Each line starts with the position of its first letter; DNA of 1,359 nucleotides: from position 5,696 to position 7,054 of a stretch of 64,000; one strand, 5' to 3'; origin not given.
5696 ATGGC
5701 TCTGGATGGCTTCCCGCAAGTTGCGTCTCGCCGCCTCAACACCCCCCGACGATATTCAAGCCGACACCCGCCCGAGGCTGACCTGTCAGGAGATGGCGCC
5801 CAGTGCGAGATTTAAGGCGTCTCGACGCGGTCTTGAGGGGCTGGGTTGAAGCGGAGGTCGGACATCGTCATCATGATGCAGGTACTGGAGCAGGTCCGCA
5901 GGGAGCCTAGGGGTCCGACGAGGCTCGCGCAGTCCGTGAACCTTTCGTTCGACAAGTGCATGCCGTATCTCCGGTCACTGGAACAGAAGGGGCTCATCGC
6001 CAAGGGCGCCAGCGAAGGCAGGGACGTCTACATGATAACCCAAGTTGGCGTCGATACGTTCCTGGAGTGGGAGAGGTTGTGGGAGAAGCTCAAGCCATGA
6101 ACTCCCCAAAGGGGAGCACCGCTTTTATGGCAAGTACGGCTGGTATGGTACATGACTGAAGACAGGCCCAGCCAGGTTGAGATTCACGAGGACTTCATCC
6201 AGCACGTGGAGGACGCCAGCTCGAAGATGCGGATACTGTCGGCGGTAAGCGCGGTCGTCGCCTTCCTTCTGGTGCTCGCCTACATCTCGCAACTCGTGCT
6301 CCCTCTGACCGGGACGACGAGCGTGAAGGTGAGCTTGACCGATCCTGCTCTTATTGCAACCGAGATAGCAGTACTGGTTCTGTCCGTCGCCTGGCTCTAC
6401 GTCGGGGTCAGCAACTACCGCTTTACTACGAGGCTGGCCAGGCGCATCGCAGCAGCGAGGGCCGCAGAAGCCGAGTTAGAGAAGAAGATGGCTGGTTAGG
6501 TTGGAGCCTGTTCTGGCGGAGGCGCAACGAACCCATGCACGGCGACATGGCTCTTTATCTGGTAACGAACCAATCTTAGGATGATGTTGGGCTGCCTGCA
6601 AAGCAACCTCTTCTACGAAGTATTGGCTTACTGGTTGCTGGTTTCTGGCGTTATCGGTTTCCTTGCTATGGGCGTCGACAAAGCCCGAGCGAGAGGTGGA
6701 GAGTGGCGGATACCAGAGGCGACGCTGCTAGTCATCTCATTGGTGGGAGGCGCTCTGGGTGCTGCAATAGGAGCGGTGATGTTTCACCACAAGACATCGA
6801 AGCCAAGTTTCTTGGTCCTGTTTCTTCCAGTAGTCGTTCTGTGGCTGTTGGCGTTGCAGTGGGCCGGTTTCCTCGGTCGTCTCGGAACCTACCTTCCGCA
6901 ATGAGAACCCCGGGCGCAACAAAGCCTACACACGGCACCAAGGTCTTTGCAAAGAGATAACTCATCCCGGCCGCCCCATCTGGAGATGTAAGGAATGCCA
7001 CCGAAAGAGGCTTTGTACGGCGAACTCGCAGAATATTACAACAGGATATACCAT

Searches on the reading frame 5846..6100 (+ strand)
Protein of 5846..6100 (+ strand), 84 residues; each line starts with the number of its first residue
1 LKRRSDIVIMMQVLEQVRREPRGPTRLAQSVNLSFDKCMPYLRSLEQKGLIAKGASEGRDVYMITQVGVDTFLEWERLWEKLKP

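Call 51: search_protein_families(library=pfam, proteins=[window:5846-6100:+], max_evalue=0.01)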
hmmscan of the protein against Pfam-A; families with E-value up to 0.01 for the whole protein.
window:5846-6100:+ (84 aa): 3 families
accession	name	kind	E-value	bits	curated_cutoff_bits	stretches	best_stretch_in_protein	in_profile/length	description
PF14947.12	HTH_45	-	1.1e-13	51.5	25.5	1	3-79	1-73/77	Winged helix-turn-helix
PF21984.2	DnaD_N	-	7.3e-05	23.3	27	1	5-82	17-90/101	DnaD N-terminal domain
PF25213.1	HVO_A0261_N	-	9.4e-05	22.7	35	1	11-82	14-81/86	HVO_A0261 N-terminal domain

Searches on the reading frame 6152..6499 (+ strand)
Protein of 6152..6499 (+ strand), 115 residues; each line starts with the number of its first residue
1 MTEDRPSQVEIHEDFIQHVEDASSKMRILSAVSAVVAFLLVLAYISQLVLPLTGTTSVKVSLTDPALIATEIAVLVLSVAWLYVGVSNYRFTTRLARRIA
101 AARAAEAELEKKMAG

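Call 51: search_protein_families(library=pfam, proteins=[window:6152-6499:+], max_evalue=0.01)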
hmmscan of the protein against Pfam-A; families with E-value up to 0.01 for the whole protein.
window:6152-6499:+ (115 aa): 0 families

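Call 74: search_protein_families(library=phrogs, proteins=[window:6152-6499:+], max_evalue=0.01)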
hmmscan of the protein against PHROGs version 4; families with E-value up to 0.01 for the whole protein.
window:6152-6499:+ (115 aa): 1 family
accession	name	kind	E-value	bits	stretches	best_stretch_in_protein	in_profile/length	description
phrog_37682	-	unknown function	0.0042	18.2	1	21-58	9-46/95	-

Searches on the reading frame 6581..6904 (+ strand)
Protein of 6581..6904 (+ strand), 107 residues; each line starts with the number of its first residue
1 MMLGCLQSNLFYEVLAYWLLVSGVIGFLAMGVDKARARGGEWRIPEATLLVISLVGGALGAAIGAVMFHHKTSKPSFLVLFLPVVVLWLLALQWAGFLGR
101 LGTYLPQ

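Call 51: search_protein_families(library=pfam, proteins=[window:6581-6904:+], max_evalue=0.01)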
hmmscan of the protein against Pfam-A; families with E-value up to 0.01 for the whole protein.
window:6581-6904:+ (107 aa): 1 family
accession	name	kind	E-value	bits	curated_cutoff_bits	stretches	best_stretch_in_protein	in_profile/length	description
PF06961.18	DUF1294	-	3.7e-22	78.8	25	1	24-77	2-55/55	Protein of unknown function (DUF1294)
